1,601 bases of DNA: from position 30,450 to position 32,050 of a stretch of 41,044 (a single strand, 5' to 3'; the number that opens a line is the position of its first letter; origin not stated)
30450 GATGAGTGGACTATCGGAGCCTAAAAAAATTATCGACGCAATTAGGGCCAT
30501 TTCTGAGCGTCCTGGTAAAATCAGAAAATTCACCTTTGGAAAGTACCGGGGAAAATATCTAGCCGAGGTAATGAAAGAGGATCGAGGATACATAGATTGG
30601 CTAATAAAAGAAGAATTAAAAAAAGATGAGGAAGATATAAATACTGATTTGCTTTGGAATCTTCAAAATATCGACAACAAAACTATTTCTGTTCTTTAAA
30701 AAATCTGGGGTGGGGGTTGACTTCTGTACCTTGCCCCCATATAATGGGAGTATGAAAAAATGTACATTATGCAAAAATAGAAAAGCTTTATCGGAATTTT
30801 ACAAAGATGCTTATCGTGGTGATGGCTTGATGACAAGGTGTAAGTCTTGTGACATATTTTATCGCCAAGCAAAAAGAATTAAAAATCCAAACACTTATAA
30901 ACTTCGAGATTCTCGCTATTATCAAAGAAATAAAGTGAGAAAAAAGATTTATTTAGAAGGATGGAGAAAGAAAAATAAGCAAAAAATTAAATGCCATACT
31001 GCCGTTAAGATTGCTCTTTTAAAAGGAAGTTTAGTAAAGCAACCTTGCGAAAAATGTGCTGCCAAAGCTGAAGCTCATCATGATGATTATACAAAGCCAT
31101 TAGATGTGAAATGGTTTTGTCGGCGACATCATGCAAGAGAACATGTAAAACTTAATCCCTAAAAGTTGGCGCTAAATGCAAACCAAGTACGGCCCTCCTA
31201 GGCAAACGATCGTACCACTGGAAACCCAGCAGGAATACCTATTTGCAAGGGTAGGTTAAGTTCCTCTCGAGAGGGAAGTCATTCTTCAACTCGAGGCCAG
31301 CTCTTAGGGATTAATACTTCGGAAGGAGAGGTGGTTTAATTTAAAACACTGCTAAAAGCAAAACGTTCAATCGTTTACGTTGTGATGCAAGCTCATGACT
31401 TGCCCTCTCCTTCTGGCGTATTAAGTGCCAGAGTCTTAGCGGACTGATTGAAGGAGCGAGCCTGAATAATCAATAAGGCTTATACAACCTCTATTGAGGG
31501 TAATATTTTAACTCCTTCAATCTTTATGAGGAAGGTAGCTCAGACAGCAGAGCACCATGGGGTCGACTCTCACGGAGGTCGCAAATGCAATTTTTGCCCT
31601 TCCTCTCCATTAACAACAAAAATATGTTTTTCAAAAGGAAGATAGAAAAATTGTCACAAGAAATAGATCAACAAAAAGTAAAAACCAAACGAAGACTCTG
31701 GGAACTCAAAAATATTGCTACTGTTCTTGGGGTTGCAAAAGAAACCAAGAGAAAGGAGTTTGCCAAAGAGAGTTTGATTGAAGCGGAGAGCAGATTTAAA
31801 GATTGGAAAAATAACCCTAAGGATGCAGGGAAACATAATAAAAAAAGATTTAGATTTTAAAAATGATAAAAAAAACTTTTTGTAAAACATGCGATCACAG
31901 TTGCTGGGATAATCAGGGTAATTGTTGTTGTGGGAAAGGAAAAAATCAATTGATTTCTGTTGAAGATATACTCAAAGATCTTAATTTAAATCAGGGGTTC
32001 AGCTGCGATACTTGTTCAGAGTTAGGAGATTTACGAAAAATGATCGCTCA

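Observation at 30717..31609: HNH gene on a perfect promoter runs into a ~370-nt multi-domain RNA fold capped by a tRNA-like module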

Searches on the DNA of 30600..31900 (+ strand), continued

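Call 73: search_with_rna_model(model_id=R1, sources=[L132, L133, L134, L135, L136, L137, L138, L139, L140, L141, L142, L143, L095, L096, L097, L098, L099, L100, L101, L102, L103, L104, L105, L106, L107, L108, L109, L110, L111, L112, L113, L114, L115, L116, L117, L118, L119, L120, L121, L122, L123, L124], max_evalue=10, show_alignments=3)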
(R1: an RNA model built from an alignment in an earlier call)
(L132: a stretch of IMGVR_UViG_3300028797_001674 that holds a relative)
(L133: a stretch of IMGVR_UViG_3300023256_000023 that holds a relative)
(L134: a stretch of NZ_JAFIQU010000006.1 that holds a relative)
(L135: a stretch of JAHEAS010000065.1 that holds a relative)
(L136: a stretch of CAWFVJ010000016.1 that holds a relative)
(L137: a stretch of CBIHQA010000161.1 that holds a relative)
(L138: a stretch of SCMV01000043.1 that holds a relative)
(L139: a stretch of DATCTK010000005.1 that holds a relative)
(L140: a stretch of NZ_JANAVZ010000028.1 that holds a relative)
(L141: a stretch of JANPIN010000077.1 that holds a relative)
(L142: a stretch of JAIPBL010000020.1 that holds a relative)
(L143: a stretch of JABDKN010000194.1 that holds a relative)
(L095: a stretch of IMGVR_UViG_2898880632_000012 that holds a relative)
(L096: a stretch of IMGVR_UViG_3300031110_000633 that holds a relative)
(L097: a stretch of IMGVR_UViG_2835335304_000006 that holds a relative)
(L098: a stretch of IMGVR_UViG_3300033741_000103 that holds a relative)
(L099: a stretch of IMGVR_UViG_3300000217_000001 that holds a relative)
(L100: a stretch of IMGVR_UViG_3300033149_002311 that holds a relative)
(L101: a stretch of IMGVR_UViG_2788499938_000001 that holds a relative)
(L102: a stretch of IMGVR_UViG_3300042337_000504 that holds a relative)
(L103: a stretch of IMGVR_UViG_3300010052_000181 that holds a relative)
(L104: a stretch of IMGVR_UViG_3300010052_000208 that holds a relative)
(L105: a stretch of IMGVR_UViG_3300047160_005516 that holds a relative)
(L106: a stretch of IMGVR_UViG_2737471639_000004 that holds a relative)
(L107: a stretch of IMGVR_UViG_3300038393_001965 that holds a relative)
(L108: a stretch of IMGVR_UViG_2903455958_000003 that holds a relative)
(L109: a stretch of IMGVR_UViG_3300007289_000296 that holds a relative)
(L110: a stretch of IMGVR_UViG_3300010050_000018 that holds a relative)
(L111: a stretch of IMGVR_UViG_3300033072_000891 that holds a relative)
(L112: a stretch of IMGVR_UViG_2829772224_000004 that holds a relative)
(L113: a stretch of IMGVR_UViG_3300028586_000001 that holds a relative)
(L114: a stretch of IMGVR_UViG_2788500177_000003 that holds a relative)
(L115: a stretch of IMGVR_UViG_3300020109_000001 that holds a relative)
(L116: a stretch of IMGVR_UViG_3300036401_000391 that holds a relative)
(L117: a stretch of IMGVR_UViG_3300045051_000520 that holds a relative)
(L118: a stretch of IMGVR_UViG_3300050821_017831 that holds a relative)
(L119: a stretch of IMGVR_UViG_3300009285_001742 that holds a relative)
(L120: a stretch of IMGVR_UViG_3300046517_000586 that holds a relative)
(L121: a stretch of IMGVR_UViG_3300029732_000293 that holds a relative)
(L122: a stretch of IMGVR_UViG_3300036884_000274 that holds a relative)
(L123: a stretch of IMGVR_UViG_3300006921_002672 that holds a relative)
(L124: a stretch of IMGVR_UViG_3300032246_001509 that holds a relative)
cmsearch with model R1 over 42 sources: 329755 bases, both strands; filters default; matches with E-value up to 10: 6.
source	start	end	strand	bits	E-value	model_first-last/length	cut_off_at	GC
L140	2265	2396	-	11.5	0.85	1-163/163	no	0.57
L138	1899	2043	-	10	2.1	1-163/163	no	0.68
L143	2619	2724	+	9.2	3.4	1-163/163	no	0.5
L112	2268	2304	+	8.8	4.4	1-163/163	no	0.65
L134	1103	1257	+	8.4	5.7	1-163/163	no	0.68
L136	2881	2944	-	7.6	9.4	1-163/163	no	0.59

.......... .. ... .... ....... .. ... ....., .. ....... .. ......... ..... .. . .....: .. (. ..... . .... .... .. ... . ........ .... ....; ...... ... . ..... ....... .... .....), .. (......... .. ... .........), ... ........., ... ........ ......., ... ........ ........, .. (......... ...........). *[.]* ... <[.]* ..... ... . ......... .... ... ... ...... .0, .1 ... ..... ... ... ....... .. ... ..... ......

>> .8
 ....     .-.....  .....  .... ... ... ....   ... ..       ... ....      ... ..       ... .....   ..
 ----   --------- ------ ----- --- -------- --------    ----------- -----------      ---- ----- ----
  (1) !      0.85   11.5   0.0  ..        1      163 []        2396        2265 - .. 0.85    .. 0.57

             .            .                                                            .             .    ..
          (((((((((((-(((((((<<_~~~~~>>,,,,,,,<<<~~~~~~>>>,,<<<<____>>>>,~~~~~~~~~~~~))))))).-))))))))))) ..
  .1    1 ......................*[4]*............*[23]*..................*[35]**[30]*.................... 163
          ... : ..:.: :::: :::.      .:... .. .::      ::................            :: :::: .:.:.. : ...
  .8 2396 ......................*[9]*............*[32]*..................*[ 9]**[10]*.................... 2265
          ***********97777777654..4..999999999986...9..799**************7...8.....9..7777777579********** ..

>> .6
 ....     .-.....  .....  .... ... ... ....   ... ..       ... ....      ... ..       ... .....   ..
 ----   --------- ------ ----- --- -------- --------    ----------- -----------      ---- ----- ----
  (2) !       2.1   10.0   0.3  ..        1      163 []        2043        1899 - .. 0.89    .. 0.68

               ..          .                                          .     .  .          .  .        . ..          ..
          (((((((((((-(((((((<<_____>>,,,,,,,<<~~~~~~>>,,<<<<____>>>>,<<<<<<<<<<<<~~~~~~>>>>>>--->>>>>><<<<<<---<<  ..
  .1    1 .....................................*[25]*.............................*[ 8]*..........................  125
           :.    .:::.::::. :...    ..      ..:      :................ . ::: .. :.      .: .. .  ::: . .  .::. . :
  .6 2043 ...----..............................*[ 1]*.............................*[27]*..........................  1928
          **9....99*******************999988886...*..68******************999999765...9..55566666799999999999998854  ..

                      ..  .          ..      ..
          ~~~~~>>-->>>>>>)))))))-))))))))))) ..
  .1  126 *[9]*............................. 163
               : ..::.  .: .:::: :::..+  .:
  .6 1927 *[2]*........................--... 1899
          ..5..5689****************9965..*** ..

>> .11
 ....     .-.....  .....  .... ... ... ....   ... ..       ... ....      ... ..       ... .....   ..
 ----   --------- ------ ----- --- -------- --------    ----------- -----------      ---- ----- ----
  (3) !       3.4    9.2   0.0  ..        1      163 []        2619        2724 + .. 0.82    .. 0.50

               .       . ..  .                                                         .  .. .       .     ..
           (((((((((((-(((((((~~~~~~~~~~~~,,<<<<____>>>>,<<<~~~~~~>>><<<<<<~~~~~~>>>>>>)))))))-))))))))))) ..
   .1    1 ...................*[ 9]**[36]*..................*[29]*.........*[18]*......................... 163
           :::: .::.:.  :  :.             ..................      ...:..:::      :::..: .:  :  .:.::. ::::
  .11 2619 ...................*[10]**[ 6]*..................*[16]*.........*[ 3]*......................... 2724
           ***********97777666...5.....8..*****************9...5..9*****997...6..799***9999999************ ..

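Call 75: search_rna_families(source=window, start=31515, end=31620, threshold=evalue, max_evalue=10, show_alignments=3)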
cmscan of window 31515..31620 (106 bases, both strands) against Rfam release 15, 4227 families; matches with E-value up to 10: 0.
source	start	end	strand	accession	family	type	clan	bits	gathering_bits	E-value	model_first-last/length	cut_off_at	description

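Call 76: search_rna_families(source=window, start=31140, end=31530, threshold=evalue, max_evalue=10, show_alignments=3)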
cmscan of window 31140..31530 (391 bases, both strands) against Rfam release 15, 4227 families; matches with E-value up to 10: 1.
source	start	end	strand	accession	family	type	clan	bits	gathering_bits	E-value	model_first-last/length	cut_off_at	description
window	31310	31425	+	RF03799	mir-3202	Gene; miRNA;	-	14.5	90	6.3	1-79/79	no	mir-3202 microRNA precursor family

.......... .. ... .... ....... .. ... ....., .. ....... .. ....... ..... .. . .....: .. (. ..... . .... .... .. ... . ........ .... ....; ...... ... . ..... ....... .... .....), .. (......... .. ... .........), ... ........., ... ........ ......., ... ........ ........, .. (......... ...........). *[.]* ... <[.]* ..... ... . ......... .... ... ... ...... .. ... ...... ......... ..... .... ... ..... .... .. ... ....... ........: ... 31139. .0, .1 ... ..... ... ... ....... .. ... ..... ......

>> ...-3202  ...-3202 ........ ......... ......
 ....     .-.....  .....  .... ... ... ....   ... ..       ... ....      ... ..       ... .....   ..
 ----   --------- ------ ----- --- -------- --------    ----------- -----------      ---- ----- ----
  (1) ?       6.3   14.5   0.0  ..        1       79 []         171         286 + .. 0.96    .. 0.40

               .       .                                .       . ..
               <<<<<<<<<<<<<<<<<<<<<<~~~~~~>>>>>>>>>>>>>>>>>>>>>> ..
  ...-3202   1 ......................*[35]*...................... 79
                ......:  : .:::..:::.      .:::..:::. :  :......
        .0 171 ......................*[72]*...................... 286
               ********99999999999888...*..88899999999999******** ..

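Call 84: search_with_rna_model(model_id=R1, source=L144, filters=off, max_evalue=10, show_alignments=2)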
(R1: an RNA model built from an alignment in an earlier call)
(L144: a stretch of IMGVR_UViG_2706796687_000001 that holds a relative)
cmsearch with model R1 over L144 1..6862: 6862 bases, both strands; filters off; matches with E-value up to 10: 66.
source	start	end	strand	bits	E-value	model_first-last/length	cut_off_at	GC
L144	2293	2328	+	9.1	0.075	1-163/163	no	0.44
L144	2818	2835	-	9.1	0.078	87-104/163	no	0.5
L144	5768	5836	+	9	0.081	1-163/163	no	0.48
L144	4369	4399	+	7.8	0.16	1-163/163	no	0.48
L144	4372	4396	-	6.2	0.46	1-163/163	no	0.4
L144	5157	5176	+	5.9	0.54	1-163/163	no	0.45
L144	3613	3650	+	5.8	0.56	1-163/163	no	0.39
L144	4874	4918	+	5.6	0.64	1-163/163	no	0.47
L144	2293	2328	-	5.1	0.88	1-163/163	no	0.44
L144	3618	3645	-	4.5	1.3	1-163/163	no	0.46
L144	6573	6608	-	4.3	1.4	29-64/163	no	0.44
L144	4828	4851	+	3.9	1.8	1-163/163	no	0.46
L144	3943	4096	+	3.9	1.9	1-163/163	no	0.39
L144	6035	6120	+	3.9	1.9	1-163/163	no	0.47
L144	5768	5836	-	3.9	1.9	1-163/163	no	0.48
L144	5157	5176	-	3.8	2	1-163/163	no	0.45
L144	2490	2528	+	3.7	2.1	1-163/163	no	0.44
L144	6041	6113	-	3.4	2.5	1-163/163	no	0.45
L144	6662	6721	+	3.3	2.8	1-163/163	no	0.45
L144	1834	1874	+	3.1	3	1-163/163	no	0.41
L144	2683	2702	-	3.1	3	120-139/163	no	0.3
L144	1834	1874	-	3.1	3.1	1-163/163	no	0.41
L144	2999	3025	+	3.1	3.1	1-163/163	no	0.48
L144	5934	5960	+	3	3.2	1-163/163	no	0.52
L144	532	581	-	3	3.3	1-163/163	no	0.36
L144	6662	6721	-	2.8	3.6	1-163/163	no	0.45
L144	4972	5040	+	2.8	3.7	1-163/163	no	0.39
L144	2030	2068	+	2.7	3.9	1-163/163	no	0.46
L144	6226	6264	-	2.6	4.1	1-163/163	no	0.41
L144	3695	3719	+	2.6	4.2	1-163/163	no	0.48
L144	3915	3956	-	2.6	4.2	1-163/163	no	0.43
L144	3754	3774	+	2.5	4.3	1-163/163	no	0.33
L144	5074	5117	-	2.5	4.4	1-163/163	no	0.5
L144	5387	5415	-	2.5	4.4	1-163/163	no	0.31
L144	2201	2237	+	2.4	4.6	1-163/163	no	0.43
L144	4874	4918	-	2.4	4.8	1-163/163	no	0.47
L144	6511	6565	+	2.4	4.8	1-163/163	no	0.49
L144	1242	1299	+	2.3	4.9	1-163/163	no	0.34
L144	5452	5473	+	2.3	4.9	86-107/163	no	0.27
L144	4972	5040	-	2.2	5.3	1-163/163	no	0.39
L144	2121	2143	+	2.2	5.5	1-163/163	no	0.48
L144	5474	5515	+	2.1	5.6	1-163/163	no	0.36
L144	6511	6565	-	2.1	5.6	1-163/163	no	0.49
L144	723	787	+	2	5.9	1-163/163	no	0.49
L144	4736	4772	-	2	6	1-163/163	no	0.41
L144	4326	4347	-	1.9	6.4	86-107/163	no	0.27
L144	3095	3118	+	1.9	6.5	1-163/163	no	0.33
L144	1585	1710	+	1.8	6.8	1-163/163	no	0.44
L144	2536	2554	+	1.8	6.8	1-163/163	no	0.26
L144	5481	5508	-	1.8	6.8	1-163/163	no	0.39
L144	3530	3566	+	1.8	6.9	1-163/163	no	0.43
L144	3240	3282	-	1.8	6.9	1-163/163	no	0.47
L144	2536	2554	-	1.7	7.1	1-163/163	no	0.26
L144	5599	5662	+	1.7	7.2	1-163/163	no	0.38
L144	4828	4851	-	1.6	7.6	1-163/163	no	0.46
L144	5870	5897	-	1.6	7.6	116-143/163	no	0.57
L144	532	581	+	1.6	7.8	1-163/163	no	0.36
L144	3433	3511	+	1.6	7.9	1-163/163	no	0.41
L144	6271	6322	+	1.5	8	1-163/163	no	0.48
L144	2201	2237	-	1.5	8.2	1-163/163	no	0.43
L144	3080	3105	-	1.5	8.2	1-163/163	no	0.31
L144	1788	1822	+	1.4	8.5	1-163/163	no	0.46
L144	3385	3410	-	1.4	8.9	117-142/163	no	0.38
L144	2343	2500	-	1.3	9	1-163/163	no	0.4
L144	6349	6388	+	1.3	9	1-163/163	no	0.43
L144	11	43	-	1.3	9.3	1-163/163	no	0.48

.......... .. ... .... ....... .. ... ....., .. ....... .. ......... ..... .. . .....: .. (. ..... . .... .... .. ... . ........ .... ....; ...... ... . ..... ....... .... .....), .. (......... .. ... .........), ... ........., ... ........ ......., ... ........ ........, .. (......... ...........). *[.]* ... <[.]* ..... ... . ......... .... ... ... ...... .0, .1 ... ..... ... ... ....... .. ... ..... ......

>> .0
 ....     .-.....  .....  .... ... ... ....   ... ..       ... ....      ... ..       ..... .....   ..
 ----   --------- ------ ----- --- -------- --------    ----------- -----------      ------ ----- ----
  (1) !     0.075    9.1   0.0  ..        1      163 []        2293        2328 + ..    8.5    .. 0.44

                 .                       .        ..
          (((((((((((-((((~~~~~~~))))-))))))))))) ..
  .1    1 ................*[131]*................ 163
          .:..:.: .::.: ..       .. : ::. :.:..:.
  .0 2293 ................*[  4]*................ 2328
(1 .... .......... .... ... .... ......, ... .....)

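Call 105: search_with_rna_model(model_id=R1, sources=[L145, L146, L147], max_evalue=5)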
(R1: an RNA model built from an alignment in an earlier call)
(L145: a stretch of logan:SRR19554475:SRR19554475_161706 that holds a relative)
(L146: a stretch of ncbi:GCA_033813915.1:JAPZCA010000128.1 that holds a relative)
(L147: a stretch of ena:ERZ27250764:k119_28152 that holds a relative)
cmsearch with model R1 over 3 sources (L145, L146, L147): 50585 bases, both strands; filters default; matches with E-value up to 5: 0.
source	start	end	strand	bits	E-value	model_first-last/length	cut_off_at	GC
